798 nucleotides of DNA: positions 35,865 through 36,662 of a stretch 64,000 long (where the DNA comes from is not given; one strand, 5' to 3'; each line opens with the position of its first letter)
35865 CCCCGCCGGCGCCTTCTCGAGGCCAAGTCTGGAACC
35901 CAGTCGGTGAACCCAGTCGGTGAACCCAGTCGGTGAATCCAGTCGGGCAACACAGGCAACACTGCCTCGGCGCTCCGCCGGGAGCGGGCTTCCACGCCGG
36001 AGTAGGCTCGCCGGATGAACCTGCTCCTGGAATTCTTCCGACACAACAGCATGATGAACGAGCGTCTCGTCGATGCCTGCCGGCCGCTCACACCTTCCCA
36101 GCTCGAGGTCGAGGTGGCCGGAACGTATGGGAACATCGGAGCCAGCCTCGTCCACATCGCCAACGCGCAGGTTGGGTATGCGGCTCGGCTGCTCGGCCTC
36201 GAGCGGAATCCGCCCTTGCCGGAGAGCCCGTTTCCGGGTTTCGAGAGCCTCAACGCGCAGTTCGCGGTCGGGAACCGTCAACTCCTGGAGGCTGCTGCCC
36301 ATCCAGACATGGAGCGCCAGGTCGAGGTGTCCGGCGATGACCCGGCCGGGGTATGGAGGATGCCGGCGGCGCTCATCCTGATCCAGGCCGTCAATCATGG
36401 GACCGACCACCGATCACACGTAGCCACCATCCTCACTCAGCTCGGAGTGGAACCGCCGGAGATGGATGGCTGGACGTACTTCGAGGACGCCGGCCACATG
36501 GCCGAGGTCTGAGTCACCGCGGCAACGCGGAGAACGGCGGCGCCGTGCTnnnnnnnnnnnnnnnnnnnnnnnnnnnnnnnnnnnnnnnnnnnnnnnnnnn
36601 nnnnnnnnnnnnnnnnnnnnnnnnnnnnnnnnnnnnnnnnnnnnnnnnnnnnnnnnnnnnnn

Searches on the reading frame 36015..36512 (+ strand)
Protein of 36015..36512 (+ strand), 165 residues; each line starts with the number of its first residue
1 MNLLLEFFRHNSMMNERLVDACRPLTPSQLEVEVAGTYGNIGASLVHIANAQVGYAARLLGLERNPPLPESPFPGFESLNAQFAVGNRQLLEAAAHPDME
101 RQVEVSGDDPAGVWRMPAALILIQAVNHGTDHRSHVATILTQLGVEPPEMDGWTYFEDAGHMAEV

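Call 8: search_protein_families(library=pfam, proteins=[window:36015-36512:+])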
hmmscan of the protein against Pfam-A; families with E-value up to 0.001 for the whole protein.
window:36015-36512:+ (165 aa): 2 families
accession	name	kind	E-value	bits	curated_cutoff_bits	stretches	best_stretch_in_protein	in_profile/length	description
PF05163.17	DinB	-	4.8e-16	59.6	23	1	4-155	5-157/165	DinB family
PF12867.12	DinB_2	-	0.00017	22.4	24.8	0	16-132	7-124/128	DinB superfamily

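Call 11: find_encoding_contigs(protein=window:36015-36512:+, flank=5000, max_places=10)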
Protein window:36015-36512:+ (165 aa): 22 contigs read that carry it; 10 places shown.
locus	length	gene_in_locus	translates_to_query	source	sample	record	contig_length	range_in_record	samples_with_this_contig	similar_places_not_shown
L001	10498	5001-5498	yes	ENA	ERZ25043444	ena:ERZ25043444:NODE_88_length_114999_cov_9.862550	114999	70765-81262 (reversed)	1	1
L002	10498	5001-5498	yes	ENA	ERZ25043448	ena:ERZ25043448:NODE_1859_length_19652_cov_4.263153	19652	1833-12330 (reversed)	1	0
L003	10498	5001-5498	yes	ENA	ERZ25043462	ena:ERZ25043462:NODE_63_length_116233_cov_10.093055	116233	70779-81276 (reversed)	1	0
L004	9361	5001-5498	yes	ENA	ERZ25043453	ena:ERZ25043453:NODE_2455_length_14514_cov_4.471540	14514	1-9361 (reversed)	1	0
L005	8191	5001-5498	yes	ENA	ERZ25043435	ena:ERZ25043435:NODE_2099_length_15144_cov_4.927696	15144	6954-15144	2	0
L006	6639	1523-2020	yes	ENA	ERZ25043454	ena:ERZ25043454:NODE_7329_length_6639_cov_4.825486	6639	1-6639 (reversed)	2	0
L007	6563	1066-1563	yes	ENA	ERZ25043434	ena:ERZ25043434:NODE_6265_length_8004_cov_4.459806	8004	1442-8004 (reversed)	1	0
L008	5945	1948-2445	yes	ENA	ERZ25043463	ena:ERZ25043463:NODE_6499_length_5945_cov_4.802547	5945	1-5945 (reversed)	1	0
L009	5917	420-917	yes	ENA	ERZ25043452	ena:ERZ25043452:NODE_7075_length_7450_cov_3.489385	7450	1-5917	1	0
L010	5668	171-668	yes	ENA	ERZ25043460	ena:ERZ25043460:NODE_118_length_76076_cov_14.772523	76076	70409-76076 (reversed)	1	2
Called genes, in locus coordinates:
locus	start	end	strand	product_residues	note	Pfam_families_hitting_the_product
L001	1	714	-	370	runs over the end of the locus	PF01960:ArgJ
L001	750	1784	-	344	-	PF01118:Semialdhyde_dh, PF22698:Semialdhyde_dhC_1, PF02774:Semialdhyde_dhC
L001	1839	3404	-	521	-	PF17900:Peptidase_M1_N, PF01433:Peptidase_M1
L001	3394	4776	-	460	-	PF01743:PolyA_pol, PF12627:PolyA_pol_RNAbd, PF01966:HD, PF13735:tRNA_NucTran2_2 (faint)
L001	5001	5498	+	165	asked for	PF05163:DinB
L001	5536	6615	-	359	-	PF00437:T2SSE, PF13191:AAA_16 (faint), PF13401:AAA_22 (weak), PF13604:AAA_30 (faint)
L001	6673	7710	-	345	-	PF00850:Hist_deacetyl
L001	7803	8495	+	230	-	PF00583:Acetyltransf_1, PF13673:Acetyltransf_10 (weak), PF13508:Acetyltransf_7, PF08445:FR47 (weak)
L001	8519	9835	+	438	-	PF07714:PK_Tyr_Ser-Thr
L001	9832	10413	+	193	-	PF04542:Sigma70_r2, PF08281:Sigma70_r4_2, PF04545:Sigma70_r4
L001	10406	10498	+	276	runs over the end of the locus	-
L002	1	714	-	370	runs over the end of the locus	PF01960:ArgJ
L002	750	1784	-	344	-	PF01118:Semialdhyde_dh, PF22698:Semialdhyde_dhC_1, PF02774:Semialdhyde_dhC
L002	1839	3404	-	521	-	PF17900:Peptidase_M1_N, PF01433:Peptidase_M1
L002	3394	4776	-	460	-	PF01743:PolyA_pol, PF12627:PolyA_pol_RNAbd, PF01966:HD, PF13735:tRNA_NucTran2_2 (faint)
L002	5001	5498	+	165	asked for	PF05163:DinB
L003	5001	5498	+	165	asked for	PF05163:DinB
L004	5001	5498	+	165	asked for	PF05163:DinB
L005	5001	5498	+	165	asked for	PF05163:DinB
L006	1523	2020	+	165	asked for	PF05163:DinB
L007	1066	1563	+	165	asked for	PF05163:DinB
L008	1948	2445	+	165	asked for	PF05163:DinB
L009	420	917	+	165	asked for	PF05163:DinB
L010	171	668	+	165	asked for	PF05163:DinB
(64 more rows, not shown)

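Call 14: find_related_loci(query=window:36015-36512:+, collection=genome_contigs, flank=4000)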
Query window:36015-36512:+ (165 aa) in genome_contigs; peptide patterns used: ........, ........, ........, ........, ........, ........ (x = any residue, [..] = any of these).
110 stretches matched a pattern; 22 encode a relative of the query (tblastn E <= 1e-3); 22 distinct loci.
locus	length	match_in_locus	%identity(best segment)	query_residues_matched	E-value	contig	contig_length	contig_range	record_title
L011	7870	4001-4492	66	1-165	4e-74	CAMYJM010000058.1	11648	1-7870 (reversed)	MAG: uncultured Acidimicrobiaceae bacterium isolate FO_M_Acidobacteriota_19.1 genome assembly, contig: scaffold_5678, wh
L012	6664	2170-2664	68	1-165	6e-74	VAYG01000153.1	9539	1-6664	MAG: Actinobacteria bacterium isolate AC_52 14_1009_16_40cm_scaffold_124496, whole genome shotgun sequence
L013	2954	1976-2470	66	1-165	4e-74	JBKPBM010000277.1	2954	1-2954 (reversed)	MAG: Actinomycetota bacterium isolate GB_EKS_MAG_00078 GB_EKS_000001557940, whole genome shotgun sequence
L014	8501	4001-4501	65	1-165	8e-73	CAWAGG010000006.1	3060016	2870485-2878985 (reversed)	MAG: uncultured Actinomycetota bacterium isolate MFD04944.bin.2.174 genome assembly, contig: contig_9349, whole genome s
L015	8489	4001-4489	66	1-163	7e-72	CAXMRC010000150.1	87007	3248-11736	MAG: uncultured Gemmatimonadales bacterium isolate 10C-St20-MC-01_bin.19.orig genome assembly, contig: k141_280114, whol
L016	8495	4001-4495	64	1-165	3e-71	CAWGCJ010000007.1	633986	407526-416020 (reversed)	MAG: uncultured Acidimicrobiia bacterium isolate MFD03804.bin.2.108 genome assembly, contig: contig_6111, whole genome s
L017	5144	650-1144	63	1-165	2e-71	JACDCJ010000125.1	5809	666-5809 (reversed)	MAG: Actinomycetota bacterium isolate MGR_bin305 SD2897_NODE_4364_length_5809_cov_1.462865, whole genome shotgun sequenc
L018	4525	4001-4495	67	1-165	3e-71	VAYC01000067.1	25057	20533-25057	MAG: Actinobacteria bacterium isolate AC_48 14_1009_16_30cm_scaffold_19149, whole genome shotgun sequence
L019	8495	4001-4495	65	1-165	7e-71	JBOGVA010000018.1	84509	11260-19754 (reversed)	MAG: Actinomycetota bacterium isolate M3-S_metawrap_bin.294 k127_32172, whole genome shotgun sequence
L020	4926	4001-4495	64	1-165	6e-71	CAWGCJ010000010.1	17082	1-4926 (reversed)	MAG: uncultured Acidimicrobiia bacterium isolate MFD03804.bin.2.108 genome assembly, contig: contig_73303, whole genome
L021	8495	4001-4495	64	1-165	2e-70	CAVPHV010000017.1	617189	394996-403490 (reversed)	MAG: uncultured Acidimicrobiia bacterium isolate MFD09964.bin.1.311 genome assembly, contig: contig_474, whole genome sh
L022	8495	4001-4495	63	1-165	2e-70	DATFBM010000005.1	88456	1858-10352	MAG TPA_asm: Acidimicrobiia bacterium isolate SMAG_U8528 k141_1485556, whole genome shotgun sequence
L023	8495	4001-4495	64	1-165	4e-69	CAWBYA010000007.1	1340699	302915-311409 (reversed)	MAG: uncultured Acidimicrobiia bacterium isolate MFD09779.bin.1.81 genome assembly, contig: contig_52049, whole genome s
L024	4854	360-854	62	1-165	1e-68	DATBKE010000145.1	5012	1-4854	MAG TPA_asm: Acidimicrobiia bacterium isolate SMAG_U3938 k141_2619277, whole genome shotgun sequence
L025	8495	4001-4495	65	1-165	1e-68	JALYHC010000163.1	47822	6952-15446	MAG: Actinomycetota bacterium isolate GDC bin27 SD1469-71_k127_1984393, whole genome shotgun sequence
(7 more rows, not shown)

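Call 36: search_protein_families(library=ncbifam, proteins=[window:36015-36512:+])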
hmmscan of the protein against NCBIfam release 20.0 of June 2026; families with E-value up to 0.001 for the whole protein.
window:36015-36512:+ (165 aa): 0 families

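Call 43: find_homologous_proteins(query=window:36015-36512:+, max_evalue=1e-30)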
Query window:36015-36512:+ (165 aa): 430 proteins with E <= 1e-30 among 786 candidates; the best 120 are listed.
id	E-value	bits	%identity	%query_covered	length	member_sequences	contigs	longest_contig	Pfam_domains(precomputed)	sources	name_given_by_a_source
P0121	4.5e-106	370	100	100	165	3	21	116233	PF05163.18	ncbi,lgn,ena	-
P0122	7.3e-72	259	68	100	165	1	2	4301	PF12867.13,PF05163.18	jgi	jgi:uncharacterized damage-inducible protein DinB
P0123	7.8e-72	259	68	100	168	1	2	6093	PF12867.13,PF05163.18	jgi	jgi:uncharacterized damage-inducible protein DinB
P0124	3.6e-71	257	68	100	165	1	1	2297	PF12867.13,PF05163.18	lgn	-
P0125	7.1e-71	256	68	100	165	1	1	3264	PF12867.13,PF05163.18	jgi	jgi:uncharacterized damage-inducible protein DinB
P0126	1.9e-70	254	67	100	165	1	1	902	PF12867.13,PF05163.18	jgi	jgi:uncharacterized damage-inducible protein DinB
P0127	9.3e-70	252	69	98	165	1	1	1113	PF12867.13,PF05163.18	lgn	-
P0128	2.5e-69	251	68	100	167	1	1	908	PF12867.13,PF05163.18,PF04978.18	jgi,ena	-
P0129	4.7e-69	250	65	100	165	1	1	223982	PF12867.13,PF05163.18,PF04978.18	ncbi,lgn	-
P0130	5.4e-69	250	66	100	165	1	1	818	PF12867.13,PF05163.18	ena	-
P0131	8.7e-69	249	65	100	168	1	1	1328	PF12867.13,PF05163.18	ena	-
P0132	9.8e-69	249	68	100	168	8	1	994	PF12867.13,PF05163.18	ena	-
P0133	1.4e-68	248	66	100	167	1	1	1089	PF12867.13,PF05163.18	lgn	-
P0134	1.9e-68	248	68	100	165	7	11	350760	PF12867.13,PF05163.18,PF04978.18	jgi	jgi:uncharacterized damage-inducible protein DinB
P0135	2.1e-68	248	67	100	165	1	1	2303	PF12867.13,PF05163.18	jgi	jgi:uncharacterized damage-inducible protein DinB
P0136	2.4e-68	247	67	100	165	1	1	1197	PF12867.13,PF05163.18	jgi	jgi:uncharacterized damage-inducible protein DinB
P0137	2.6e-68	247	66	100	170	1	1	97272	PF12867.13,PF05163.18,PF04978.18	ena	-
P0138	3.1e-68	247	67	100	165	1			PF12867.13,PF05163.18,PF04978.18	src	-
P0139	3.8e-68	247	67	100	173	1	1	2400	PF12867.13,PF05163.18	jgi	jgi:uncharacterized damage-inducible protein DinB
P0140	4.4e-68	247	67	100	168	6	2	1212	PF12867.13,PF05163.18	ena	-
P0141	4.7e-68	246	67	100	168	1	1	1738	PF12867.13,PF05163.18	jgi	jgi:uncharacterized damage-inducible protein DinB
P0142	5.9e-68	246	65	100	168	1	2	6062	PF12867.13,PF05163.18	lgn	-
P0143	6.9e-68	246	66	100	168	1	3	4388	PF12867.13,PF05163.18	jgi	jgi:uncharacterized damage-inducible protein DinB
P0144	7.6e-68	246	68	100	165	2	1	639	PF12867.13,PF05163.18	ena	-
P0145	7.9e-68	246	68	100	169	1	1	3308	PF12867.13,PF05163.18,PF04978.18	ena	-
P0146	8.2e-68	246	67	100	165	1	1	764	PF12867.13,PF05163.18,PF04978.18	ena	-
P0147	8.3e-68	246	67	100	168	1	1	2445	PF12867.13,PF05163.18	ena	-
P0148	9.9e-68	245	68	100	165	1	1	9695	PF12867.13,PF05163.18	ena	-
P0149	1.1e-67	245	67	100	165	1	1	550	PF12867.13,PF05163.18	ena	-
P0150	1.3e-67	245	66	100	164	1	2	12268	PF12867.13,PF05163.18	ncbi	-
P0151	1.6e-67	245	67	100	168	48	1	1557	PF12867.13,PF05163.18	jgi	jgi:uncharacterized damage-inducible protein DinB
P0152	1.7e-67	245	65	100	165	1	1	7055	PF12867.13,PF05163.18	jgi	jgi:uncharacterized damage-inducible protein DinB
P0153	1.7e-67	245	67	100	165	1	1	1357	PF12867.13,PF05163.18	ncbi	-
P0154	1.8e-67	245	68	100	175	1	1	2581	PF12867.13,PF05163.18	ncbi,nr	ncbi:MAG TPA: DinB family protein [Gemmatimonadales bacterium]|nr:DinB family protein [Gemmatimonada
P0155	1.8e-67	245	67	100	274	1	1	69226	PF12867.13,PF05163.18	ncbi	-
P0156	2.6e-67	244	67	100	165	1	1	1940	PF12867.13,PF05163.18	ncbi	-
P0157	2.8e-67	244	67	100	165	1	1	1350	PF12867.13,PF05163.18,PF04978.18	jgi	jgi:uncharacterized damage-inducible protein DinB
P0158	3.4e-67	244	67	100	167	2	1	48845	PF12867.13,PF05163.18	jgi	jgi:uncharacterized damage-inducible protein DinB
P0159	3.8e-67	243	66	100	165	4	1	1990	PF12867.13,PF05163.18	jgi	-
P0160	4.0e-67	243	65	100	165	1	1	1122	PF12867.13,PF05163.18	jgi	jgi:uncharacterized damage-inducible protein DinB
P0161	4.4e-67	243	64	100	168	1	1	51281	PF12867.13,PF05163.18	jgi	jgi:uncharacterized damage-inducible protein DinB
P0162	4.5e-67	243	65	100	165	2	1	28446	PF12867.13,PF05163.18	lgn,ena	-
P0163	5.0e-67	243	65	100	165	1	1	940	PF05163.18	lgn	-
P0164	5.2e-67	243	64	100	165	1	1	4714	PF12867.13,PF05163.18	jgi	jgi:uncharacterized damage-inducible protein DinB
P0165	5.3e-67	243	66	100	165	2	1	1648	PF12867.13,PF05163.18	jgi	-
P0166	6.1e-67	243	64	100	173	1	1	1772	PF12867.13,PF05163.18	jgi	jgi:uncharacterized damage-inducible protein DinB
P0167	6.4e-67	243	67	100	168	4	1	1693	PF12867.13,PF05163.18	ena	-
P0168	7.5e-67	243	65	100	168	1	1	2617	PF12867.13,PF05163.18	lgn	-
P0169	8.4e-67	242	65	100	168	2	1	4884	PF12867.13,PF05163.18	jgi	-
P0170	8.9e-67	242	66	100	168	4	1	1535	PF12867.13,PF05163.18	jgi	jgi:uncharacterized damage-inducible protein DinB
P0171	9.3e-67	242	65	100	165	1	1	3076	PF12867.13,PF05163.18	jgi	jgi:uncharacterized damage-inducible protein DinB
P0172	9.5e-67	242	66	100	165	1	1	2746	PF12867.13,PF05163.18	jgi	jgi:uncharacterized damage-inducible protein DinB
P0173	9.7e-67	242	65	100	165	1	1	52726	PF12867.13,PF05163.18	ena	-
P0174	1.0e-66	242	66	100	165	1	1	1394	PF12867.13,PF05163.18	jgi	-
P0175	1.0e-66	242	65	100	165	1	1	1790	PF12867.13,PF05163.18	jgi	jgi:uncharacterized damage-inducible protein DinB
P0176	1.1e-66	242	67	100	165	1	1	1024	PF12867.13,PF05163.18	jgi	jgi:uncharacterized damage-inducible protein DinB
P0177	1.2e-66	242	67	100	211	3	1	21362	PF12867.13,PF05163.18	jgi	jgi:uncharacterized damage-inducible protein DinB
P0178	1.2e-66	242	65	100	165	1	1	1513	PF12867.13,PF05163.18,PF04978.18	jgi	jgi:uncharacterized damage-inducible protein DinB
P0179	1.3e-66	242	65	100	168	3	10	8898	PF12867.13,PF05163.18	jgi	jgi:uncharacterized damage-inducible protein DinB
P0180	1.3e-66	242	66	100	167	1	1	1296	PF12867.13,PF05163.18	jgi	jgi:uncharacterized damage-inducible protein DinB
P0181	1.4e-66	242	66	100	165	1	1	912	PF12867.13,PF05163.18,PF04978.18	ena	-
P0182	1.5e-66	242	66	100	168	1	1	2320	PF05163.18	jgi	jgi:uncharacterized damage-inducible protein DinB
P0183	1.6e-66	241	65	100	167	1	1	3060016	PF12867.13,PF05163.18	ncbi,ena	-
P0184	1.8e-66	241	65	100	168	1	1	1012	PF12867.13,PF05163.18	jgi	jgi:uncharacterized damage-inducible protein DinB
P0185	1.9e-66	241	68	100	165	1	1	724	PF05163.18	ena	-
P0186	1.9e-66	241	67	100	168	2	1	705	PF12867.13,PF05163.18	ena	-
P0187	2.7e-66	241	64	100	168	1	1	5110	PF12867.13,PF05163.18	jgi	jgi:uncharacterized damage-inducible protein DinB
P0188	2.8e-66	241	67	100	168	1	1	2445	PF12867.13,PF05163.18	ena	-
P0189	2.9e-66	241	66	100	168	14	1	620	PF12867.13,PF05163.18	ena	-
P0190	3.4e-66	240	65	100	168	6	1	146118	PF12867.13,PF05163.18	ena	-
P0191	3.4e-66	240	65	100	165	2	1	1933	PF12867.13,PF05163.18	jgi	jgi:uncharacterized damage-inducible protein DinB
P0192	3.5e-66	240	66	100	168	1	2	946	PF12867.13,PF05163.18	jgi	jgi:uncharacterized damage-inducible protein DinB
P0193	3.5e-66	240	65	100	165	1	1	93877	PF12867.13,PF05163.18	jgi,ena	-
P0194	3.7e-66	240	65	100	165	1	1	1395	PF12867.13,PF05163.18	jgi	jgi:uncharacterized damage-inducible protein DinB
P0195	3.8e-66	240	68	100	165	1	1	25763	PF12867.13,PF05163.18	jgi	jgi:uncharacterized damage-inducible protein DinB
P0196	3.8e-66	240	64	100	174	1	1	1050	PF12867.13,PF05163.18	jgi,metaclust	metaclust:\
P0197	3.8e-66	240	66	100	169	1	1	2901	PF12867.13,PF05163.18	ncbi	-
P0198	3.9e-66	240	64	100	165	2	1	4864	PF12867.13,PF05163.18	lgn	-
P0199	4.0e-66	240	69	95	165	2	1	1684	PF12867.13,PF05163.18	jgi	-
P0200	4.1e-66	240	64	100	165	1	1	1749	PF12867.13,PF05163.18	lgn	-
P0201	4.8e-66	240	64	100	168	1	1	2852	PF12867.13,PF05163.18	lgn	-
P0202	5.2e-66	240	66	100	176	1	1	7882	PF12867.13,PF05163.18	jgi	jgi:uncharacterized damage-inducible protein DinB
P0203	5.4e-66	240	67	100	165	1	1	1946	PF12867.13,PF05163.18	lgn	-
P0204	6.7e-66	239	65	100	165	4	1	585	PF12867.13,PF05163.18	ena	-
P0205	6.8e-66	239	65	100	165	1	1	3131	PF12867.13,PF05163.18,PF04978.18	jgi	jgi:uncharacterized damage-inducible protein DinB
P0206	6.8e-66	239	65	100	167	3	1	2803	PF12867.13,PF05163.18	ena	-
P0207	7.1e-66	239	67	98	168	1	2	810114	PF12867.13,PF05163.18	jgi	jgi:uncharacterized damage-inducible protein DinB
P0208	7.4e-66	239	64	100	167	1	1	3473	PF12867.13,PF05163.18,PF04978.18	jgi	jgi:uncharacterized damage-inducible protein DinB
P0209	7.5e-66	239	64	100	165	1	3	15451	PF12867.13,PF05163.18,PF04978.18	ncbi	-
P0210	7.8e-66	239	65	100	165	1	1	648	PF12867.13,PF05163.18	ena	-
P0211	9.2e-66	239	68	100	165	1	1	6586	PF12867.13,PF05163.18,PF04978.18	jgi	jgi:uncharacterized damage-inducible protein DinB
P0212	9.4e-66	239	65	100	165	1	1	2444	PF12867.13,PF05163.18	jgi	jgi:uncharacterized damage-inducible protein DinB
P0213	9.6e-66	239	64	100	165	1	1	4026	PF12867.13,PF05163.18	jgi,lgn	jgi:uncharacterized damage-inducible protein DinB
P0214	9.9e-66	239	66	100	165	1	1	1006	PF12867.13,PF05163.18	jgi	jgi:uncharacterized damage-inducible protein DinB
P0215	1.0e-65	239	65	100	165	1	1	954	PF12867.13,PF05163.18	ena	-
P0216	1.1e-65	239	65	100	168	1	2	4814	PF12867.13,PF05163.18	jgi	jgi:uncharacterized damage-inducible protein DinB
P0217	1.1e-65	239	66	100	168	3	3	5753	PF05163.18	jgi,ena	-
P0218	1.3e-65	239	66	100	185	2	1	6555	PF12867.13,PF05163.18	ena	-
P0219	1.3e-65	238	65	100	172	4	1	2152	PF12867.13,PF05163.18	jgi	jgi:uncharacterized damage-inducible protein DinB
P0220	1.4e-65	238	66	100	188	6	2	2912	PF12867.13,PF05163.18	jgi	jgi:uncharacterized damage-inducible protein DinB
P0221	1.4e-65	238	64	100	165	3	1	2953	PF05163.18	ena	-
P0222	1.4e-65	238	64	100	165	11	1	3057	PF12867.13,PF05163.18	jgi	-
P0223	1.6e-65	238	65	100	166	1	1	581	PF12867.13,PF05163.18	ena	-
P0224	1.6e-65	238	65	100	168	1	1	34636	PF12867.13,PF05163.18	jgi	jgi:uncharacterized damage-inducible protein DinB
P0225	1.7e-65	238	67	98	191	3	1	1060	PF12867.13,PF05163.18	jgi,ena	jgi:uncharacterized damage-inducible protein DinB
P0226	1.8e-65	238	66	100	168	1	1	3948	PF12867.13,PF05163.18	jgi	jgi:uncharacterized damage-inducible protein DinB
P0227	1.8e-65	238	66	100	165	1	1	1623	PF12867.13,PF05163.18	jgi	jgi:uncharacterized damage-inducible protein DinB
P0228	2.0e-65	238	63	100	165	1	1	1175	PF12867.13,PF05163.18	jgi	jgi:uncharacterized damage-inducible protein DinB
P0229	2.1e-65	238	62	100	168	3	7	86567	PF12867.13,PF05163.18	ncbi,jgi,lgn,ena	-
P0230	2.2e-65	238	65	100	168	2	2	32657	PF12867.13,PF05163.18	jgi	jgi:uncharacterized damage-inducible protein DinB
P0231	2.3e-65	238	63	98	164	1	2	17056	PF12867.13,PF05163.18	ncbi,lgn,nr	ncbi:MAG: hypothetical protein HKN07_14130 [Acidimicrobiia bacterium]|nr:hypothetical protein [Acidi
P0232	2.3e-65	238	64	100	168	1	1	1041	PF12867.13,PF05163.18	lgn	-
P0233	2.3e-65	238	65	100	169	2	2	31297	PF12867.13,PF05163.18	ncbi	-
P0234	2.3e-65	238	67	100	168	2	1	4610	PF12867.13,PF05163.18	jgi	jgi:uncharacterized damage-inducible protein DinB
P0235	2.3e-65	238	64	100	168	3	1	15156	PF12867.13,PF05163.18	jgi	jgi:uncharacterized damage-inducible protein DinB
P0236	2.4e-65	238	67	100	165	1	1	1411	PF12867.13,PF05163.18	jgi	jgi:uncharacterized damage-inducible protein DinB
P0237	2.6e-65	238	65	100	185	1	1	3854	PF12867.13,PF05163.18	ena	-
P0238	2.7e-65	237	63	100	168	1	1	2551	PF12867.13,PF05163.18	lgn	-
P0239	2.7e-65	237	66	98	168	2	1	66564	PF12867.13,PF05163.18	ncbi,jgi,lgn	ncbi:MAG TPA: DinB family protein [Chloroflexota bacterium]|jgi:uncharacterized damage-inducible pro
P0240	2.8e-65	237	64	100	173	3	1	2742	PF12867.13,PF05163.18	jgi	jgi:uncharacterized damage-inducible protein DinB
